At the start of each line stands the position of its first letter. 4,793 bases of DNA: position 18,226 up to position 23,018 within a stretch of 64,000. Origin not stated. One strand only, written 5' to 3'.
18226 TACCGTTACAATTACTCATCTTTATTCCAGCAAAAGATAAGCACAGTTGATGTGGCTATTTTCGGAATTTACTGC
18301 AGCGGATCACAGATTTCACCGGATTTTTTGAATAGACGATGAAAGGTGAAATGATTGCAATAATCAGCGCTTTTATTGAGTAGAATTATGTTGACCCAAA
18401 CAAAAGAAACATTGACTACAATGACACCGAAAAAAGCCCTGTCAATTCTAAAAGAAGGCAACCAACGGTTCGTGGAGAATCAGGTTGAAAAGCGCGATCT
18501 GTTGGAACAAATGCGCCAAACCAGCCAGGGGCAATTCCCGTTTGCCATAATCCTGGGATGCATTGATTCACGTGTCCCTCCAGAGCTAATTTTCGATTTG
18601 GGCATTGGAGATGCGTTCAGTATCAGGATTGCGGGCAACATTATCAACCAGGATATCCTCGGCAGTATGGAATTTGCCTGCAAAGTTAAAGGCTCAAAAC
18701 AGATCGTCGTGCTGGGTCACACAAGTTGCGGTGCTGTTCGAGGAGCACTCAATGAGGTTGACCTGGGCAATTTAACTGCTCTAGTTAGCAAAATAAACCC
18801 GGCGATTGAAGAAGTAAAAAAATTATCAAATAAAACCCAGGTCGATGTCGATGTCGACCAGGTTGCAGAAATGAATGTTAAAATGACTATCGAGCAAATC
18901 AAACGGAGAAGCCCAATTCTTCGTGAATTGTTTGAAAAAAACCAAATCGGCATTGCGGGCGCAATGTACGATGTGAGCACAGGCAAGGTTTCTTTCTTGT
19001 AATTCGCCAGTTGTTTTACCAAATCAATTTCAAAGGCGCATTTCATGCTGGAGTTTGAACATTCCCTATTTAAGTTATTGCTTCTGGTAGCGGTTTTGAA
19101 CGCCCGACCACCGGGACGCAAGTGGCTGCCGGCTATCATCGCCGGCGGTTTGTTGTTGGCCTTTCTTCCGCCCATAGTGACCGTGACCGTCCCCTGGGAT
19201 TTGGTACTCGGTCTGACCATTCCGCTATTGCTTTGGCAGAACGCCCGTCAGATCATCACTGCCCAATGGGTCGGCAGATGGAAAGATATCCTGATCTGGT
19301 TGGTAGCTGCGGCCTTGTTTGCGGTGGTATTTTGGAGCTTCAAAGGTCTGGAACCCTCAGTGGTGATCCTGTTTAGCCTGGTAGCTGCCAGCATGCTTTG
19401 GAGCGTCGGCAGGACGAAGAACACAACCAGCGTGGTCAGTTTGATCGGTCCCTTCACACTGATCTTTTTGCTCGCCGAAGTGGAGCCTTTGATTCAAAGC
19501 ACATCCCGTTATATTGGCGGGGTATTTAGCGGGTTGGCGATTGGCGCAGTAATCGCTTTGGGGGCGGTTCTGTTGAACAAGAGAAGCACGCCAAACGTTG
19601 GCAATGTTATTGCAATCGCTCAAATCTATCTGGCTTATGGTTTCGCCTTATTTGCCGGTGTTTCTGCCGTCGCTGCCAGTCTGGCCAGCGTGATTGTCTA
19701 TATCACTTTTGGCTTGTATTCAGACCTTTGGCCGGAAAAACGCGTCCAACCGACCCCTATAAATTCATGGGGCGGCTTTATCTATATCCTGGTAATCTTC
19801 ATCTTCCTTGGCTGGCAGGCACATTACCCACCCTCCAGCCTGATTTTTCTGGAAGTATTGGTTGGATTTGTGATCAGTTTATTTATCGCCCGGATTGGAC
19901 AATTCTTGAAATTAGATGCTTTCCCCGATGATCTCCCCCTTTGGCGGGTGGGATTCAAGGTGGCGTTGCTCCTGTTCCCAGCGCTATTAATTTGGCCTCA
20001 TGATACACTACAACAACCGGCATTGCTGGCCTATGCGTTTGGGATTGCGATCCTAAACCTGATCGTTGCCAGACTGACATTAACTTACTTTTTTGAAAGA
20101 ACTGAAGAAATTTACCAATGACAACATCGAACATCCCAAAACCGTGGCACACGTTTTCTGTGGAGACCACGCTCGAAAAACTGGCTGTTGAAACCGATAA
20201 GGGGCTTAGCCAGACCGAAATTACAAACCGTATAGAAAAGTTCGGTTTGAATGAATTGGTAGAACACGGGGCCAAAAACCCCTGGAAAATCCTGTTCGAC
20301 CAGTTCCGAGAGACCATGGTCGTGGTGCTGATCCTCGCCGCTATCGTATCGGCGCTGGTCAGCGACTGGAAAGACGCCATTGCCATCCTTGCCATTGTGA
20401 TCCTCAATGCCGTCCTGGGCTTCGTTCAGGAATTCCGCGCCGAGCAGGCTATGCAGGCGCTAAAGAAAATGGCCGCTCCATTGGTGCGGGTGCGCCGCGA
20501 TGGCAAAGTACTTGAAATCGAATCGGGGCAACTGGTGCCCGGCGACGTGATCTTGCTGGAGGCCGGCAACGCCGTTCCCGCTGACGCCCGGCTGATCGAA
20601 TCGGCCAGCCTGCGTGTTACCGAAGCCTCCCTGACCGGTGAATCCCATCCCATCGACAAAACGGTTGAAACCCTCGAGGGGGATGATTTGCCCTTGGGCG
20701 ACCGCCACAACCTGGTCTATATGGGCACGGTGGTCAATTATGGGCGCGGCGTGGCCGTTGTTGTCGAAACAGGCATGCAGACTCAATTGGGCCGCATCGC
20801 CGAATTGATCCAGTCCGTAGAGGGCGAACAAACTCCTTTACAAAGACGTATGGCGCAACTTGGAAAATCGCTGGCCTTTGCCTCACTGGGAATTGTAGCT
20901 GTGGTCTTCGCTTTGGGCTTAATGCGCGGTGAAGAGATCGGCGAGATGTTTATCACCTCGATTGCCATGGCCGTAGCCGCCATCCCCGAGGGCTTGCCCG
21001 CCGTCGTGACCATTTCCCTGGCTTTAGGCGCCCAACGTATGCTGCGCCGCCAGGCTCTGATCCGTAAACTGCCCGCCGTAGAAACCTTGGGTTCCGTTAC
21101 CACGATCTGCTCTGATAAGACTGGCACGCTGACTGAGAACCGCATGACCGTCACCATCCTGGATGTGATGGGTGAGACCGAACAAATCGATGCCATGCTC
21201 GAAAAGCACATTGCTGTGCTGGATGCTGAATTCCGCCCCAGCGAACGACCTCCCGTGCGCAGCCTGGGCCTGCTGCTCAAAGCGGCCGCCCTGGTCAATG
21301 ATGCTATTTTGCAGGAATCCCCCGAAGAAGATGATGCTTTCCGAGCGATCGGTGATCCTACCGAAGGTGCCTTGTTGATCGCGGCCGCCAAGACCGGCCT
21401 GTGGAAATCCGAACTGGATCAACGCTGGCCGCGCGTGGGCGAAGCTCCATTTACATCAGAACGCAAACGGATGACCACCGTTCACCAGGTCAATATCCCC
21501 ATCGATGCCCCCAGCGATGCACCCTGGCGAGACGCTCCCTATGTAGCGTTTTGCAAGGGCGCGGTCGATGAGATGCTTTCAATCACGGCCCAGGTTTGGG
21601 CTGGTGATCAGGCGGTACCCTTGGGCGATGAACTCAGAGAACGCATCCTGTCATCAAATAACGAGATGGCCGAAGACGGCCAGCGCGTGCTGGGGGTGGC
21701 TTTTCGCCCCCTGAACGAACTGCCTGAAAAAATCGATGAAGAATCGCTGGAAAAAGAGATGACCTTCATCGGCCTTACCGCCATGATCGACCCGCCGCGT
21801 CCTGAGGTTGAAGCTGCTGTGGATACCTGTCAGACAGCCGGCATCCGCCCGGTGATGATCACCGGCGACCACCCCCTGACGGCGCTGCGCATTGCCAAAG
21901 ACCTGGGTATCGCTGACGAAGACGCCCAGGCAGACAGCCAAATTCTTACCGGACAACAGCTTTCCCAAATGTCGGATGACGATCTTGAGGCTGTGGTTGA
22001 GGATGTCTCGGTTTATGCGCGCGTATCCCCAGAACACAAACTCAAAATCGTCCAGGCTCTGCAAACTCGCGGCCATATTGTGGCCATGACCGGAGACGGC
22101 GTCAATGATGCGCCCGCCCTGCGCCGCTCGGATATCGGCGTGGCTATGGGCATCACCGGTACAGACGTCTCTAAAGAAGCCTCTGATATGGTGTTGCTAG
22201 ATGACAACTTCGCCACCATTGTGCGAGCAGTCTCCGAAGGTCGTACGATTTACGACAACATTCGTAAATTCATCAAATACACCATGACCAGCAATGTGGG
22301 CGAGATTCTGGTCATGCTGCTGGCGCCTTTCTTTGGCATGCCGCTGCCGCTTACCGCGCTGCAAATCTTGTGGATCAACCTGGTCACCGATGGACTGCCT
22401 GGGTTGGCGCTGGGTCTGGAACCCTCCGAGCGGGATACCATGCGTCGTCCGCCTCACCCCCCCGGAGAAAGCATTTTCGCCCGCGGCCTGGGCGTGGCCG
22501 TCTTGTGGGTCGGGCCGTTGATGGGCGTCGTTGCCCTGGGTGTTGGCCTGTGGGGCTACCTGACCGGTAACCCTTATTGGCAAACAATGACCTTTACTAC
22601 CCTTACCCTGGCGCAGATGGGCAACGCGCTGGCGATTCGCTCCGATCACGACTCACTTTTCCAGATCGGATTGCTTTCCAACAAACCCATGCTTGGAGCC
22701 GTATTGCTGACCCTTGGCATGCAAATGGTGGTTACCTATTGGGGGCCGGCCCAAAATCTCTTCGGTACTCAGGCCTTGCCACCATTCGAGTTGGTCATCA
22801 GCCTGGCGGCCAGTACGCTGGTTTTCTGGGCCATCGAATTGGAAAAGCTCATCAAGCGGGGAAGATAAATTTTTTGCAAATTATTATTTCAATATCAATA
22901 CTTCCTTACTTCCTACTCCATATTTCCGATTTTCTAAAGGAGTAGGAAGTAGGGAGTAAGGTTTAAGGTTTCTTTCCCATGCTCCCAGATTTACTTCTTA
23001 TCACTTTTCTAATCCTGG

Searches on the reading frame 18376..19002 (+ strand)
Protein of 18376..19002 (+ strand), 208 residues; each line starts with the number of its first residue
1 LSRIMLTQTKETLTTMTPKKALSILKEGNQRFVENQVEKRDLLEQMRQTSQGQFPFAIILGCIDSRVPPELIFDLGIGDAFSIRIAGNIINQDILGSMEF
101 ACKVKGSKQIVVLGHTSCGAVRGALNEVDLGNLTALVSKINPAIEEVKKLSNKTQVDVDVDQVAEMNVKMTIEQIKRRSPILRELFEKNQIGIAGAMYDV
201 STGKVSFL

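Call 20: search_protein_families(library=pfam, proteins=[window:18376-19002:+])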
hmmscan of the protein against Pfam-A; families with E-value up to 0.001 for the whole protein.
window:18376-19002:+ (208 aa): 1 family
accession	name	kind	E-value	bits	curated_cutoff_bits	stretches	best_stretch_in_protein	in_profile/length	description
PF00484.24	Pro_CA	-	2.2e-42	145.4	25.7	1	57-205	1-156/156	Carbonic anhydrase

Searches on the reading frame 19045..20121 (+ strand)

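Call 20: search_protein_families(library=pfam, proteins=[window:19045-20121:+])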
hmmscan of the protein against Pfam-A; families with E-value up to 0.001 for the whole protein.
window:19045-20121:+ (358 aa): 0 families

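Call 51: search_protein_families(library=pfam, proteins=[window:19045-20121:+], max_evalue=5)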
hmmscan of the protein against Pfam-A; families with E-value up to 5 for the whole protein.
window:19045-20121:+ (358 aa): 2 families
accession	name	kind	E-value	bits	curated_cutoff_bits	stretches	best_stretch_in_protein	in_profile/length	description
PF10785.14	NADH-u_ox-rdase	-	0.24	12.5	25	1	78-115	21-58/87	NADH-ubiquinone oxidoreductase complex I, 21 kDa subunit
PF16192.10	PMT_4TMC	-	0.49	10.3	32.4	1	211-266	62-117/202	C-terminal four TMM region of protein-O-mannosyltransferase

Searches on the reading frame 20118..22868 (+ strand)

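Call 20: search_protein_families(library=pfam, proteins=[window:20118-22868:+])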
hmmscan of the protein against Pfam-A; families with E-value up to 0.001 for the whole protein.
window:20118-22868:+ (916 aa): 5 families
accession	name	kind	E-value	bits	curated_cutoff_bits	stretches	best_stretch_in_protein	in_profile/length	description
PF00122.25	E1-E2_ATPase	-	1.4e-54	184.8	28.1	1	118-311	2-181/181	E1-E2 ATPase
PF00689.26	Cation_ATPase_C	-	2.3e-54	184.3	27.3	1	742-912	1-175/175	Cation transporting ATPase, C-terminus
PF13246.12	Cation_ATPase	-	1.4e-19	70.3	21.7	1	391-488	1-86/91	Cation transport ATPase (P-type)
PF00690.31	Cation_ATPase_N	-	6.7e-19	67.8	20.4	1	10-78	1-69/69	Cation transporter/ATPase, N-terminus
PF00702.32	Hydrolase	-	2.7e-18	67.5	26.4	1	533-671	72-190/191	haloacid dehalogenase-like hydrolase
